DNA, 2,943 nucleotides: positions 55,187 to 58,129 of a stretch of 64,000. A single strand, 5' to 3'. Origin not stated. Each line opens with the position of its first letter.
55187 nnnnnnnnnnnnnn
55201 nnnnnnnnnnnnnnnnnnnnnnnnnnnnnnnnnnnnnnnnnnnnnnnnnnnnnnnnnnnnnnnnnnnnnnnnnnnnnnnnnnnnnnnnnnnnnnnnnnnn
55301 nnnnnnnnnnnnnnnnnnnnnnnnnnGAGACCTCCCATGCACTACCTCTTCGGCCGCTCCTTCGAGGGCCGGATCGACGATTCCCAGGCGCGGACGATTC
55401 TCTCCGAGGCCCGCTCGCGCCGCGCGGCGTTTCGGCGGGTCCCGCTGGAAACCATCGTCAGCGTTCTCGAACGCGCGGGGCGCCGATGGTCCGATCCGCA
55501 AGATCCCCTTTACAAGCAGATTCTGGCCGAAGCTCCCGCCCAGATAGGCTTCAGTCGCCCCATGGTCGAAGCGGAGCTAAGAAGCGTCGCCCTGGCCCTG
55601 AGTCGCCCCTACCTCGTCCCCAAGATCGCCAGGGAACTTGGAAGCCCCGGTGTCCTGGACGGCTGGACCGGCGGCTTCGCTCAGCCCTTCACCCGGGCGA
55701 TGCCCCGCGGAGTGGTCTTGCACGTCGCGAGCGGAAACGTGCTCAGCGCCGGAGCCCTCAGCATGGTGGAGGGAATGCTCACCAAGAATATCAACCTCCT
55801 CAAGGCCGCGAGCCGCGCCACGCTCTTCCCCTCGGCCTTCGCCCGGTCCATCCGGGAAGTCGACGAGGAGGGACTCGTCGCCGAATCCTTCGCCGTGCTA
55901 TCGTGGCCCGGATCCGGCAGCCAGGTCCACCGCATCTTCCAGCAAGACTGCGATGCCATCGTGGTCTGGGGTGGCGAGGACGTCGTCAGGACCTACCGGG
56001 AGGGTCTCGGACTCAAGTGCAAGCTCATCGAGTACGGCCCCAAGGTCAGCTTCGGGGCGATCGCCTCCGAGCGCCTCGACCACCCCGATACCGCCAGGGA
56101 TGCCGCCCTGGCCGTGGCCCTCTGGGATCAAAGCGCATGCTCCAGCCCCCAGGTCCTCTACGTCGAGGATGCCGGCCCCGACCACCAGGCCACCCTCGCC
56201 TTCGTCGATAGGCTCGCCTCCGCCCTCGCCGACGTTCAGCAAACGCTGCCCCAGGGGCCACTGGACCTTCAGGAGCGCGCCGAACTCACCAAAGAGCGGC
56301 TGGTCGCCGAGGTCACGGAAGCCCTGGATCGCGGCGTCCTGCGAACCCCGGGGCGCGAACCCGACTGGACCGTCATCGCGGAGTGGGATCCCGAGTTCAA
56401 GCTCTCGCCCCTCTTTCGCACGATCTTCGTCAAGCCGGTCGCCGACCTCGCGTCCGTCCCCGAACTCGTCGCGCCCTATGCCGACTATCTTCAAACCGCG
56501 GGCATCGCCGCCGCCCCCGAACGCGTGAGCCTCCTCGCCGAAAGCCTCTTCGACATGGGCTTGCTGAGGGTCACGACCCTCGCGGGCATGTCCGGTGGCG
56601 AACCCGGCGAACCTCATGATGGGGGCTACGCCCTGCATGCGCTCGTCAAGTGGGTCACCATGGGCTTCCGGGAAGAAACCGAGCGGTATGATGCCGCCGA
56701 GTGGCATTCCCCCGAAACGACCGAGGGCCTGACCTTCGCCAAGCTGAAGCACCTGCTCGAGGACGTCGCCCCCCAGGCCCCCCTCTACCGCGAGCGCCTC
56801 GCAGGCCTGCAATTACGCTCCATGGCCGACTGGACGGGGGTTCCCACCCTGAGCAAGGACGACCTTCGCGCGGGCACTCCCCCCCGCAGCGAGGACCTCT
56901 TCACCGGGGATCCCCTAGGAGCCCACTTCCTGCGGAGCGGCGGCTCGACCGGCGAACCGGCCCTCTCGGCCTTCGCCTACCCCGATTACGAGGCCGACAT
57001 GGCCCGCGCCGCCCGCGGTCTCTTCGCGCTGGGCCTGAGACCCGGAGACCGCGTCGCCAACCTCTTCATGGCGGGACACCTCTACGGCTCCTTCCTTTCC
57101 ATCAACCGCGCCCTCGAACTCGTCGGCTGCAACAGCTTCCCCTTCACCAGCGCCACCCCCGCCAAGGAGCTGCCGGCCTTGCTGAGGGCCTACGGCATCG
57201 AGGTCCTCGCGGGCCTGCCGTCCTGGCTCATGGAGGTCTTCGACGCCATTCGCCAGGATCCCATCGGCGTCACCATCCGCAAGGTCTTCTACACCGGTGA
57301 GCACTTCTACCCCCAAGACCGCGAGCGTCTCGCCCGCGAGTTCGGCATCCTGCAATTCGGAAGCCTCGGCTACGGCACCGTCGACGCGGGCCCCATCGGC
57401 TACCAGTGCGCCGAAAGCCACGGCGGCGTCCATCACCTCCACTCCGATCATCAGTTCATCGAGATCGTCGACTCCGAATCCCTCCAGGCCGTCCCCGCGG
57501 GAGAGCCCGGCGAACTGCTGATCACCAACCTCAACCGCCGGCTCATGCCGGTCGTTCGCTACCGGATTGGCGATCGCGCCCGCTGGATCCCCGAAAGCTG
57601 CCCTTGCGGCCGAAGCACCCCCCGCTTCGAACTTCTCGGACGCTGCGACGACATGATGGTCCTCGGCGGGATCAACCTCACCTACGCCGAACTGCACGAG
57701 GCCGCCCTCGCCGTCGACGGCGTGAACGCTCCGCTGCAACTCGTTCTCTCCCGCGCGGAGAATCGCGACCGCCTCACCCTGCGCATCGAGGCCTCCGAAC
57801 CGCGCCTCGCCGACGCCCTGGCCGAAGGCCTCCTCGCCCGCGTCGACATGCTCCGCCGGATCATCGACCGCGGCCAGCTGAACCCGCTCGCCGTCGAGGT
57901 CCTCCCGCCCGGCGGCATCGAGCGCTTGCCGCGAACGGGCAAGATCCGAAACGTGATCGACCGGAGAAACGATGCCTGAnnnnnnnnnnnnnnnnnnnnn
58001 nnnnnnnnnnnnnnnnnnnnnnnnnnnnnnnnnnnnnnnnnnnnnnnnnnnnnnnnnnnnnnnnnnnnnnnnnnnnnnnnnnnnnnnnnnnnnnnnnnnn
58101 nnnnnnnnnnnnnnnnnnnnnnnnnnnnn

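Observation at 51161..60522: Orphan operon: GNAT / PaaK-like / LuxE / LuxC::PaaK / MFS / GAF-kinase, a candidate uncharacterised acyl-activation and reduction pathway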

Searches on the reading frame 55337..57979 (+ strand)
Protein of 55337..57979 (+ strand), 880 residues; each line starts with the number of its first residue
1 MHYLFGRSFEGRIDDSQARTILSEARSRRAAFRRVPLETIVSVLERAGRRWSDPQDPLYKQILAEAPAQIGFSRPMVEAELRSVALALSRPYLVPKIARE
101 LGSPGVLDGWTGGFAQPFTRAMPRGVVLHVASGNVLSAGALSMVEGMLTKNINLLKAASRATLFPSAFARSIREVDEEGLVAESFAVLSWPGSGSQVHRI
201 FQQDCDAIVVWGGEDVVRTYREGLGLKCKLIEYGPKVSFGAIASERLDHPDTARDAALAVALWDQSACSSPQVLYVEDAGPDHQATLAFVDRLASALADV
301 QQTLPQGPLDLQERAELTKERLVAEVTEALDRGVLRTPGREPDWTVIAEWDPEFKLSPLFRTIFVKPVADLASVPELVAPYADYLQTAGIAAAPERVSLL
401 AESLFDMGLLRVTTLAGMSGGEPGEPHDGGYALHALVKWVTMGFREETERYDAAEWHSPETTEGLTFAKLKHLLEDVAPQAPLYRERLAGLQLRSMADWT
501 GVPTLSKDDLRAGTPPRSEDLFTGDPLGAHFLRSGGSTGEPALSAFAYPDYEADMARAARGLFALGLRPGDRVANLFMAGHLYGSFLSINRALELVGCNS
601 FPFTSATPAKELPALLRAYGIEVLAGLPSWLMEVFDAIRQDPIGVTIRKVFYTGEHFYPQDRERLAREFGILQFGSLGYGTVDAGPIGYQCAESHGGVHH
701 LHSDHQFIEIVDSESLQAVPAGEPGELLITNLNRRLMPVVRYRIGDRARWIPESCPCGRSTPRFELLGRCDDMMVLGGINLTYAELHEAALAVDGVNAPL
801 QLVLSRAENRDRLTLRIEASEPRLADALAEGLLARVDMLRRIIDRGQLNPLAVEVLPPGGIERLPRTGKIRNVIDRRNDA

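Call 5: search_protein_families(library=pfam, proteins=[window:55337-57979:+], max_evalue=0.01)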
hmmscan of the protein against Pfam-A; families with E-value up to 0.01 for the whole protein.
window:55337-57979:+ (880 aa): 4 families
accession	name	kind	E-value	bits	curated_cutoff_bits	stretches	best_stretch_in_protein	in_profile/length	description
PF05893.19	LuxC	-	3.8e-83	280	21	1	35-439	4-401/401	Acyl-CoA reductase (LuxC)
PF00501.34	AMP-binding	-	4.8e-10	39.2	29.9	1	585-730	224-375/384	AMP-binding enzyme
PF14535.12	AMP-binding_C_2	-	5.4e-05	23.8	25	1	787-877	10-96/96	AMP-binding enzyme C-terminal domain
PF00171.27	Aldedh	-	0.0012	17.9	23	1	14-301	27-297/461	Aldehyde dehydrogenase family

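Call 6: search_protein_families(library=ncbifam, proteins=[window:55337-57979:+], max_evalue=0.01)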
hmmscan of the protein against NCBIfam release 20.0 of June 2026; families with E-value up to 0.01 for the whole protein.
window:55337-57979:+ (880 aa): 12 families
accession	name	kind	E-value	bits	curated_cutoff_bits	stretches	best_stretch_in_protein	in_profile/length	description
NF041878.1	paak_haloarch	equivalog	2.4e-46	158.2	700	1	467-877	18-427/427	phenylacetate--CoA ligase PaaK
TIGR02155.1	PA_CoA_ligase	equivalog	3.4e-42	144.5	646.3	1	460-877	6-422/422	phenylacetate--CoA ligase PaaK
NF052251.1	LCFA_red_LuxC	equivalog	3.3e-36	124.8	750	1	34-441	52-446/478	long-chain-fatty-acyl-CoA reductase LuxC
NF045666.1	DVU1553_fam_AMP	equivalog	4.7e-35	121.2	300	1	457-765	18-325/331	DVU_1553 family AMP-dependent CoA ligase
NF053551.1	FlxY_rubin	equivalog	2.5e-18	66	520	1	688-822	243-375/424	flexirubin biosynthesis putative acyl-CoA ligase FlxY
NF041217.1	BagE_FevW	exception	4.4e-17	62.1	800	1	478-830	28-369/424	bagremycin/ferroverdin synthetase BagE/FevW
TIGR03335.1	F390_ftsA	equivalog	4.9e-06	25.5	458.7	1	488-792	45-351/445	coenzyme F390 synthetase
NF005850.0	PRK07768.1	subfamily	1.4e-05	23.5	572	1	767-872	433-536/545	long-chain-fatty-acid--CoA ligase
NF009071.0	PRK12406.1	subfamily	0.0003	19.4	701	0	551-638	18-102/510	acyl-CoA synthetase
TIGR02304.1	aden_form_hyp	equivalog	0.0015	17.6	251.9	1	626-776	193-332/430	F390 synthetase-related protein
NF004808.0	PRK06155.1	equivalog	0.0015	16.9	722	0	546-640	47-137/542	ATP-dependent acyl-CoA ligase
TIGR01733.1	AA-adenyl-dom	subfamily_domain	0.0021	16.9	317.4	0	471-730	65-325/409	amino acid adenylation domain-containing protein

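Call 9: find_homologous_proteins(query=window:55337-57979:+, max_evalue=1e-10)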
Query window:55337-57979:+ (880 aa): 73 proteins with E <= 1e-10 among 8000 candidates.
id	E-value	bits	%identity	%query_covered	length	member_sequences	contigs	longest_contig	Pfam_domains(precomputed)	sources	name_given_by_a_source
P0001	0.0e+0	1991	100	100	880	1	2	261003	PF05893.20,PF00501.35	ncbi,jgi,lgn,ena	-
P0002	0.0e+0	1659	82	100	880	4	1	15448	PF05893.20,PF00501.35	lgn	-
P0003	0.0e+0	1654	82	100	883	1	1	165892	PF05893.20,PF00501.35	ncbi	-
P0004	0.0e+0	1649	81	100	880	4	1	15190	PF05893.20,PF00501.35,PF14535.13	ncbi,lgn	ncbi:Phenylacetate-coenzyme A ligase [compost metagenome]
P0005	0.0e+0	1643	81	100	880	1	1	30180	PF05893.20,PF00501.35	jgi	jgi:phenylacetate-coenzyme A ligase PaaK-like adenylate-forming protein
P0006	0.0e+0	1628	81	100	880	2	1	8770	PF05893.20,PF00501.35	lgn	-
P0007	0.0e+0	1620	81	100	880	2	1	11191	PF05893.20,PF00501.35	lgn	-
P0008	0.0e+0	1612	81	100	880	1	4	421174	PF05893.20,PF00501.35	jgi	jgi:phenylacetate-coenzyme A ligase PaaK-like adenylate-forming protein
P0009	0.0e+0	1612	79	100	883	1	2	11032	PF05893.20,PF00501.35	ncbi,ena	-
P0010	0.0e+0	1564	77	100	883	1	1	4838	PF05893.20,PF00501.35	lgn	-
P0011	0.0e+0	1562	78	100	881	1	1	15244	PF05893.20,PF00501.35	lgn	-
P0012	0.0e+0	1117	57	100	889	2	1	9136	PF05893.20,PF00501.35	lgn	-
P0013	0.0e+0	1106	57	100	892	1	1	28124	PF05893.20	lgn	-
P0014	0.0e+0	1090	55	100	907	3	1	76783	PF05893.20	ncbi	ncbi:MAG TPA: acyl-CoA reductase [Pantanalinema sp.]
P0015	1.1e-273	929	51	100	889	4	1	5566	PF05893.20,PF00501.35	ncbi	ncbi:MAG: acyl-CoA reductase [Candidatus Sericytochromatia bacterium]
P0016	7.5e-273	926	50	100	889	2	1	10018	PF05893.20,PF00501.35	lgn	-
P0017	3.8e-270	917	49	100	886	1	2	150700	PF05893.20,PF00501.35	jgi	jgi:phenylacetate-coenzyme A ligase PaaK-like adenylate-forming protein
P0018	5.3e-270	916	50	100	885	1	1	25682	PF05893.20,PF00501.35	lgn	-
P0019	1.4e-266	905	49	100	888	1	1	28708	PF05893.20,PF00501.35,PF14535.13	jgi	jgi:phenylacetate-coenzyme A ligase PaaK-like adenylate-forming protein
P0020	3.5e-265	900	49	100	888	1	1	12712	PF05893.20,PF00501.35,PF14535.13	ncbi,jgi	jgi:phenylacetate-CoA ligase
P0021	6.5e-265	900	50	100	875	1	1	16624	PF05893.20,PF00171.28,PF00501.35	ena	-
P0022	1.7e-263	895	49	100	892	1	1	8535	PF05893.20,PF00501.35,PF14535.13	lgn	-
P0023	7.1e-263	893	48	100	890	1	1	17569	PF05893.20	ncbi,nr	ncbi:MAG: hypothetical protein H7338_12770 [Candidatus Sericytochromatia bacterium]|nr:hypothetical 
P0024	2.0e-260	885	49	100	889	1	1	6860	PF05893.20,PF00501.35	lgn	-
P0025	6.8e-260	883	48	100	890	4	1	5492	PF05893.20,PF00501.35,PF14535.13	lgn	-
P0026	5.8e-257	873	48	100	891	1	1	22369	PF05893.20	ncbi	ncbi:MAG TPA: acyl-CoA reductase [Oscillatoriaceae cyanobacterium]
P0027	1.7e-254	865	49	100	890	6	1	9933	PF05893.20,PF00501.35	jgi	jgi:phenylacetate-coenzyme A ligase PaaK-like adenylate-forming protein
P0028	7.6e-253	860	48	100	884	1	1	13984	PF05893.20,PF00501.35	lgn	-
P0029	2.8e-252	858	47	100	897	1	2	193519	PF05893.20,PF00171.28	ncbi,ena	-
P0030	3.0e-249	848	47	100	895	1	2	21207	PF05893.20,PF00171.28,PF00501.35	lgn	-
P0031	1.0e-248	846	47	100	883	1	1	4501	PF05893.20,PF00501.35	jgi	jgi:phenylacetate-CoA ligase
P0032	2.1e-247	842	48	100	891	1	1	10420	PF05893.20,PF00501.35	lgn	-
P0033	3.5e-246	838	47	100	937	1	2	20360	PF05893.20,PF00171.28,PF00501.35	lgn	-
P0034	1.0e-242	826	47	100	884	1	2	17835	PF05893.20,PF00501.35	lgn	-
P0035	1.0e-238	813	46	100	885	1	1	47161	PF05893.20,PF00501.35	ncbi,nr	ncbi:MAG: acyl-CoA reductase [Candidatus Sericytochromatia bacterium]|nr:acyl-CoA reductase [Candida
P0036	2.7e-238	811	47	100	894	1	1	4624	PF05893.20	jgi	jgi:phenylacetate-CoA ligase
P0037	5.4e-238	810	48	99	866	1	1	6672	PF05893.20,PF00501.35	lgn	-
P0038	1.1e-236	806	45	100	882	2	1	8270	PF05893.20,PF00501.35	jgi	jgi:phenylacetate-CoA ligase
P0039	1.5e-236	806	47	100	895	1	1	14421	PF05893.20,PF00501.35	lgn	-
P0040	3.0e-236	805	47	100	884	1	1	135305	PF05893.20,PF00501.35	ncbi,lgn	-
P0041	6.6e-232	790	47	100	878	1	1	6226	PF05893.20,PF00501.35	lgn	-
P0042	8.7e-231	787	46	100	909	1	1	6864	PF05893.20,PF00171.28,PF00501.35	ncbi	-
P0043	1.0e-225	770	46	100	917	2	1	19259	PF05893.20,PF00171.28,PF00501.35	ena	-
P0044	2.2e-221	755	44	100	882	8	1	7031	PF05893.20,PF00501.35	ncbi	-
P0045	7.5e-221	754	48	86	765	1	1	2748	PF05893.20,PF00171.28,PF00501.35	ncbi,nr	ncbi:MAG: aldehyde dehydrogenase family protein, partial [Cyanobacteria bacterium REEB65]|nr:aldehyd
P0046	1.0e-208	714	49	87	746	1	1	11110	PF05893.20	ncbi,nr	ncbi:MAG: Coenzyme synthetase-like protein, partial [Cyanobacteria bacterium RYN_339]|nr:Coenzyme sy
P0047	6.1e-188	645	39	100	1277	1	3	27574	PF04443.18,PF05893.20,PF00501.35,PF14535.13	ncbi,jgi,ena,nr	ncbi:MAG: AMP-binding protein [Armatimonadetes bacterium]|nr:AMP-binding protein [Armatimonadota bac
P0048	1.4e-184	634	55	59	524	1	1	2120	PF05893.20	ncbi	ncbi:MAG TPA: acyl-CoA reductase, partial [Stenomitos sp.]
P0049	2.1e-178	613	38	100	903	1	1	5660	PF05893.20,PF00501.35,PF14535.13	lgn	-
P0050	5.4e-174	599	36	100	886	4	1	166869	PF05893.20,PF00501.35,PF14535.13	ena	-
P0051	3.2e-173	596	37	100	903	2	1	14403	PF05893.20,PF00501.35,PF14535.13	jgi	-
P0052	4.3e-173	596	37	100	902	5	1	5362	PF05893.20,PF00171.28,PF00501.35,PF14535.13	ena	-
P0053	2.6e-170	587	38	100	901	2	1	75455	PF05893.20,PF14535.13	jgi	jgi:phenylacetate-coenzyme A ligase PaaK-like adenylate-forming protein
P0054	5.3e-169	582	37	100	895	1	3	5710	PF05893.20,PF00501.35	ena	-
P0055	6.8e-169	582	36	100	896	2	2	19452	PF05893.20,PF00501.35,PF14535.13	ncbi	-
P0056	1.6e-165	571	38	98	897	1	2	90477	PF05893.20,PF00501.35,PF14535.13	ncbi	-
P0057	3.3e-162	560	35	99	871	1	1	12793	PF05893.20,PF14535.13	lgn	-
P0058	3.8e-162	560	34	99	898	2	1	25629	PF05893.20,PF00501.35,PF14535.13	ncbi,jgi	jgi:phenylacetate-coenzyme A ligase PaaK-like adenylate-forming protein/acyl-CoA reductase-like NAD-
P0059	2.4e-161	557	41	84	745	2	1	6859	PF05893.20,PF00171.28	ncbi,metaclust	ncbi:MAG: hypothetical protein A2284_03710, partial [Deltaproteobacteria bacterium RIFOXYA12_FULL_61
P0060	2.5e-161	557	36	100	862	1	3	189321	PF05893.20,PF00501.35,PF14535.13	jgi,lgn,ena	-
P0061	3.9e-158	546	33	100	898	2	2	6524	PF05893.20,PF00501.35,PF14535.13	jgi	-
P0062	8.9e-158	545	37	96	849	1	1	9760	PF05893.20,PF00501.35,PF14535.13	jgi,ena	-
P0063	6.7e-157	542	33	100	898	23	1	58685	PF05893.20,PF00501.35,PF14535.13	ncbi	-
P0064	6.2e-156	539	33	99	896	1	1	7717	PF05893.20,PF00501.35,PF14535.13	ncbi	-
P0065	6.9e-155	535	36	99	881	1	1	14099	PF05893.20,PF00501.35,PF14535.13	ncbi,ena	-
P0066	6.5e-151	522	32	100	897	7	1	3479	PF05893.20,PF00171.28,PF00501.35,PF14535.13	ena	-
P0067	4.4e-149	516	35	99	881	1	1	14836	PF05893.20,PF00501.35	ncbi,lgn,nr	ncbi:MAG: acyl-CoA reductase [Elusimicrobiaceae bacterium]|nr:acyl-CoA reductase [Elusimicrobiaceae 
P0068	5.5e-143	496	38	100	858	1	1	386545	PF05893.20,PF00501.35,PF14535.13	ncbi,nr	ncbi:MAG: AMP-binding protein [Elusimicrobia bacterium]|nr:AMP-binding protein [Elusimicrobiota bact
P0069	1.2e-142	495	33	99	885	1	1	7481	PF05893.20,PF00171.28,PF00501.35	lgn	-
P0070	6.5e-137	476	36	96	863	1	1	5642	PF05893.20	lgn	-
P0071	9.6e-84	300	30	96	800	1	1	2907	PF05893.20,PF00501.35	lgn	-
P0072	3.6e-69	252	33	57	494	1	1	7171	PF05893.20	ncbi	ncbi:MAG: acyl-CoA reductase, partial [Elusimicrobiaceae bacterium]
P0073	5.0e-22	96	27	48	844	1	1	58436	PF04443.18,PF05893.20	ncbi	-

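Call 11: find_encoding_contigs(protein=P0001, flank=10000, max_places=3)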
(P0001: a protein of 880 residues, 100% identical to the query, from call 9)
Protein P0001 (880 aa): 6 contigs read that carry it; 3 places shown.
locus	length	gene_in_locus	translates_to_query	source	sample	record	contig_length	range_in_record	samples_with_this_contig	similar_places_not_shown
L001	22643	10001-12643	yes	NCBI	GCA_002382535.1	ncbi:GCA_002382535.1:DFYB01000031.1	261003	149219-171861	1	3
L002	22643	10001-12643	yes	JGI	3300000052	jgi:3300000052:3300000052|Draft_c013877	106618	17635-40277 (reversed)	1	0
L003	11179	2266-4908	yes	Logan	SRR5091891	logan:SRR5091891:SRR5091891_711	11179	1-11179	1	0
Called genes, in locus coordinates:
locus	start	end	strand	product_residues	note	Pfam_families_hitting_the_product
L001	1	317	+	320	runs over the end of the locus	PF01545:Cation_efflux, PF16916:ZT_dimer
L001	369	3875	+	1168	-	PF02811:PHP, PF07733:DNA_pol3_alpha, PF17657:DNA_pol3_finger, PF14579:HHH_6, PF01336:tRNA_anti-codon (faint)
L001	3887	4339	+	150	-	-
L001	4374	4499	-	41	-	-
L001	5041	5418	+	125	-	-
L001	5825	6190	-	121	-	PF25653:HMG-CoA_red_N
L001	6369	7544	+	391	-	PF00583:Acetyltransf_1 (weak)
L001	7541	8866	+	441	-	PF00501:AMP-binding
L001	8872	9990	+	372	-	PF04443:LuxE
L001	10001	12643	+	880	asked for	PF05893:LuxC, PF00501:AMP-binding (weak)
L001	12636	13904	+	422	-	PF05977:MFS_3, PF07690:MFS_1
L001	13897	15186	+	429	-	PF01590:GAF, PF13185:GAF_2, PF13492:GAF_3 (weak), PF00512:HisKA, PF02518:HATPase_c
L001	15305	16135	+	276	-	PF04231:Endonuclease_1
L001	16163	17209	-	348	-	PF01594:AI-2E_transport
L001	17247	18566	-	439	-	PF02550:AcetylCoA_hydro, PF13336:AcetylCoA_hyd_C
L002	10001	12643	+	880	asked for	PF05893:LuxC, PF00501:AMP-binding (weak)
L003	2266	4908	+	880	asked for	PF05893:LuxC, PF00501:AMP-binding (weak)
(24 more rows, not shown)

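Call 12: find_encoding_contigs(protein=P0014, flank=10000, max_places=2)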
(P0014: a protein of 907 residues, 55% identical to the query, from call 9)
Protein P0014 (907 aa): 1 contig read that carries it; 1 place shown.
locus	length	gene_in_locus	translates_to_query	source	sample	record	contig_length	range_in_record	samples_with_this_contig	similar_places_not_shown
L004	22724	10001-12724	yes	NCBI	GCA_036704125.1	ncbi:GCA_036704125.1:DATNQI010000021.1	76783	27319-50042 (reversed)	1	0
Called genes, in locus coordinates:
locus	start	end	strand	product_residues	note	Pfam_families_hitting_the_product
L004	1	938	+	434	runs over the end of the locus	PF00675:Peptidase_M16, PF05193:Peptidase_M16_C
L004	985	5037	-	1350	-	PF00211:Guanylate_cyc, PF13191:AAA_16, PF00515:TPR_1 (faint), PF07719:TPR_2 (faint), PF13424:TPR_12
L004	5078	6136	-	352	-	PF13529:Peptidase_C39_2, PF03412:Peptidase_C39 (faint)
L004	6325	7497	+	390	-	PF00583:Acetyltransf_1 (weak)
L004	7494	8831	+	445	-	PF00501:AMP-binding (weak)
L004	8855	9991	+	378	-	PF04443:LuxE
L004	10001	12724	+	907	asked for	PF05893:LuxC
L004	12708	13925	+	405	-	PF05977:MFS_3, PF07690:MFS_1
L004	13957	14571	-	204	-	PF04264:YceI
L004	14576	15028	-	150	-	PF12802:MarR_2, PF12840:HTH_20 (weak)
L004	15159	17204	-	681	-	PF02203:TarH, PF12729:4HB_MCP_1, PF00672:HAMP, PF00015:MCPsignal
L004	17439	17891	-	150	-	PF00293:NUDIX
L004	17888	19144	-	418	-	PF06838:Met_gamma_lyase, PF01053:Cys_Met_Meta_PP (weak)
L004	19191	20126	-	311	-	PF00069:Pkinase, PF01636:APH (faint), PF07714:PK_Tyr_Ser-Thr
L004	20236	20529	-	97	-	PF04456:DUF503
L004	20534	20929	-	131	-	PF02310:B12-binding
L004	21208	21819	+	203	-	-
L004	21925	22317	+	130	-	-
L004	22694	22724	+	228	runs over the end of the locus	-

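Call 14: find_encoding_contigs(protein=P0047, flank=10000, max_places=2)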
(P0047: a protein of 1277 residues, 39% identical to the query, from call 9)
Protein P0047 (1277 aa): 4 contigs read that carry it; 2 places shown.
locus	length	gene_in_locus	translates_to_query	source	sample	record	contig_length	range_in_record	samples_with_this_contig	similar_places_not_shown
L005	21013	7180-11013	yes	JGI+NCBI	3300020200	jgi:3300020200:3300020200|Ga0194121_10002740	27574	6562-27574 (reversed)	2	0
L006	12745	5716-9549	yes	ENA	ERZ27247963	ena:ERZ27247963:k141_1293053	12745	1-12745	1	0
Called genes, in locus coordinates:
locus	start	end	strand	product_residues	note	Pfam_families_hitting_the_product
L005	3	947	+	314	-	PF01590:GAF, PF13185:GAF_2, PF13492:GAF_3, PF00990:GGDEF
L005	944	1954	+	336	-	PF03480:DctP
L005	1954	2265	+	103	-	-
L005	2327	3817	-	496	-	PF10282:Lactonase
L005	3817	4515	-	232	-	-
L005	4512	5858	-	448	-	PF00152:tRNA-synt_2 (weak), PF13393:tRNA-synt_His, PF00587:tRNA-synt_2b (weak), PF03129:HGTP_anticodon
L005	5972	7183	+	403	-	-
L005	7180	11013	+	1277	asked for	PF04443:LuxE, PF05893:LuxC, PF00501:AMP-binding, PF14535:AMP-binding_C_2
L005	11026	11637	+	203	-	PF02542:YgbB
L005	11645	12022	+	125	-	PF14842:FliG_N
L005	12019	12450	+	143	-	PF20791:Acyl-ACP_TE_C (faint), PF13279:4HBT_2, PF03061:4HBT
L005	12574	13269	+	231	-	PF06912:DUF1275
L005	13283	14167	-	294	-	PF00682:HMGL-like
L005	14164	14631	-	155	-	PF25917:BSH_RND (faint), PF25919:BSH_CusB (weak), PF25973:BSH_CzcB (faint), PF25997:BSH_YhbJ (faint), PF00364:Biotin_lipoyl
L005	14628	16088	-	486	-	PF00289:Biotin_carb_N, PF02222:ATP-grasp, PF02786:CPSase_L_D2, PF07478:Dala_Dala_lig_C, PF02785:Biotin_carb_C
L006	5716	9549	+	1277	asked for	PF04443:LuxE, PF05893:LuxC, PF00501:AMP-binding, PF14535:AMP-binding_C_2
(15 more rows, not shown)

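Call 15: find_encoding_contigs(protein=P0068, flank=10000, max_places=2)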
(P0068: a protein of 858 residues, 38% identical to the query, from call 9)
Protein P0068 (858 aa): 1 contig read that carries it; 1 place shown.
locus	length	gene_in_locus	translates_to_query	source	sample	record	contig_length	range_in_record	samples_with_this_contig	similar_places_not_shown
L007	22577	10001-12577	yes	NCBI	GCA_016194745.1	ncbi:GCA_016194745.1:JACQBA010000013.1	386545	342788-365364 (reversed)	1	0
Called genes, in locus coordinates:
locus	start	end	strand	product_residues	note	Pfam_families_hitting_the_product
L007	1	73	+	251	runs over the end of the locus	-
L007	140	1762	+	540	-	PF01204:Trehalase, PF22422:MGH1-like_GH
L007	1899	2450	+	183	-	-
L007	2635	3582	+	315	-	PF00089:Trypsin (faint), PF13365:Trypsin_2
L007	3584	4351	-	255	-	PF12697:Abhydrolase_6 (weak), PF12146:Hydrolase_4 (weak)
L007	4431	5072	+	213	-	PF12773:DZR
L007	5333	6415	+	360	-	-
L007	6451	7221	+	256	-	-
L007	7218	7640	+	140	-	-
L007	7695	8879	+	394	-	PF00583:Acetyltransf_1 (weak)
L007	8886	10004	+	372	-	PF04443:LuxE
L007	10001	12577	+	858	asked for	PF05893:LuxC, PF00501:AMP-binding, PF14535:AMP-binding_C_2 (weak)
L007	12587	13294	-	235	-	-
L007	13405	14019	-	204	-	-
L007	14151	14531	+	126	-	PF07238:PilZ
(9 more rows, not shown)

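Call 16: find_encoding_contigs(protein=P0063, flank=10000, max_places=2)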
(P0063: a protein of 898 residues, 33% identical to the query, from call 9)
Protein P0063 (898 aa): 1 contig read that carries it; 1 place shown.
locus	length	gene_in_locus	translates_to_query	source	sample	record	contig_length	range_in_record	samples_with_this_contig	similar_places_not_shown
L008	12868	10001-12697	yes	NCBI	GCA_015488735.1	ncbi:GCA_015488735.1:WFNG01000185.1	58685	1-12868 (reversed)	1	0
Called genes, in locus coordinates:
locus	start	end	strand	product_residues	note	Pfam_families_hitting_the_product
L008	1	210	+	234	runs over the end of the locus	PF02665:Nitrate_red_gam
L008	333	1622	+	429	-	PF13372:Alginate_exp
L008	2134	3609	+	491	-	PF13581:HATPase_c_2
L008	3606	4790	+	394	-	PF05977:MFS_3, PF07690:MFS_1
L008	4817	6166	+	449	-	-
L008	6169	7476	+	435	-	PF00501:AMP-binding (faint)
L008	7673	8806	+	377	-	PF04443:LuxE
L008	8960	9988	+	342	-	PF17761:DUF1016_N, PF06250:YhcG_C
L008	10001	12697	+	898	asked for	PF05893:LuxC, PF00501:AMP-binding, PF14535:AMP-binding_C_2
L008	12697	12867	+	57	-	?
